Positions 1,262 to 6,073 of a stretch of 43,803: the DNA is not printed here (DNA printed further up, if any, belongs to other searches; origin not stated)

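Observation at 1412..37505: Non-collinear hybrid NRPS/PKS assembly line with split modules and a beta-amino-forming PKS step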

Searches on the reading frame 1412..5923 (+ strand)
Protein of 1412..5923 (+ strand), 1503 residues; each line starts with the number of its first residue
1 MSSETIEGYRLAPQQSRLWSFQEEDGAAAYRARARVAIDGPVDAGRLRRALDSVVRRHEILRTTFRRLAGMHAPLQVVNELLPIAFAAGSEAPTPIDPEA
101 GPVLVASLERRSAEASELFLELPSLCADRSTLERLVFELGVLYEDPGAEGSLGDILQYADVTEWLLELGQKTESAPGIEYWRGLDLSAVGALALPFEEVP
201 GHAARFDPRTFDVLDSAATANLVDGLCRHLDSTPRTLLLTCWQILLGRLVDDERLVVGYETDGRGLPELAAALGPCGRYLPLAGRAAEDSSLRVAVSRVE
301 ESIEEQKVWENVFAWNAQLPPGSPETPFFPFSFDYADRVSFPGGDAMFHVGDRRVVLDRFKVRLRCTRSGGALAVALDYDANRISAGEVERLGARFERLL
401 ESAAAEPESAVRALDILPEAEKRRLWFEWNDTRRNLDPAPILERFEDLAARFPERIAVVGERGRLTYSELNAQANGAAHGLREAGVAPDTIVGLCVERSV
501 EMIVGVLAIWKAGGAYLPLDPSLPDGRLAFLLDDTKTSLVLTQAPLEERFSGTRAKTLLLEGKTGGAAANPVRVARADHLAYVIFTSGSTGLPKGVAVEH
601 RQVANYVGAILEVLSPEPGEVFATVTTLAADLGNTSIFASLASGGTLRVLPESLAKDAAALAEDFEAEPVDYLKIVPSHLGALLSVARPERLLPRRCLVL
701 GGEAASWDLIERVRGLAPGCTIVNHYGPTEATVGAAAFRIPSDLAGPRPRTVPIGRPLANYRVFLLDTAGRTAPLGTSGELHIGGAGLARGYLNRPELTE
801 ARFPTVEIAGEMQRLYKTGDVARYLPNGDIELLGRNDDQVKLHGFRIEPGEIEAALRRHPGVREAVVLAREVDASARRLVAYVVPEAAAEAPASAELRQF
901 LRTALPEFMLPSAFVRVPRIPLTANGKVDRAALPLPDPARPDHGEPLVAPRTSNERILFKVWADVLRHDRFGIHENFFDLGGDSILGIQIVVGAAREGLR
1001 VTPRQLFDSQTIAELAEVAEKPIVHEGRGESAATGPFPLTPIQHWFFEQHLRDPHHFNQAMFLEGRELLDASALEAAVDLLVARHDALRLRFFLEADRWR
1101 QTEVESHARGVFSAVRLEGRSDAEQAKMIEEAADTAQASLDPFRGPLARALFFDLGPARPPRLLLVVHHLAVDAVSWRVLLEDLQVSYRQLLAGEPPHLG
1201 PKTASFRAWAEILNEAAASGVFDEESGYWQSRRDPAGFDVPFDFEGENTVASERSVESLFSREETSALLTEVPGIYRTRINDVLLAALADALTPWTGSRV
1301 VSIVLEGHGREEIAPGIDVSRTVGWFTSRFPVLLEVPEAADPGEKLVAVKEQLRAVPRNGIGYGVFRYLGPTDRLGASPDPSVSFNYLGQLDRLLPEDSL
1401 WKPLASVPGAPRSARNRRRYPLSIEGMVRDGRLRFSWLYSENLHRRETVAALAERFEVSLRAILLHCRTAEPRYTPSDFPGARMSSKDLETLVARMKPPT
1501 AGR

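Call 3: search_protein_families(library=pfam, proteins=[window:1412-5923:+], max_evalue=0.001)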
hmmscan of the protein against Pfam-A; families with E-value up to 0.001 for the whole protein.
window:1412-5923:+ (1503 aa): 4 families
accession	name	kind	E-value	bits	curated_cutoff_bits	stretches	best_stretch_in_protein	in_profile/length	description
PF00668.25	Condensation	-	2e-98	330.5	30.6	2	1037-1471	5-441/456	Condensation domain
PF00501.34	AMP-binding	-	3.8e-77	260.1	29.9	1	445-793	1-384/384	AMP-binding enzyme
PF13193.12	AMP-binding_C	-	9.6e-17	62.1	24.5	1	851-927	1-76/76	AMP-binding enzyme C-terminal domain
PF00550.31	PP-binding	-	3.2e-12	47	20.8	1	959-1017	4-65/67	Phosphopantetheine attachment site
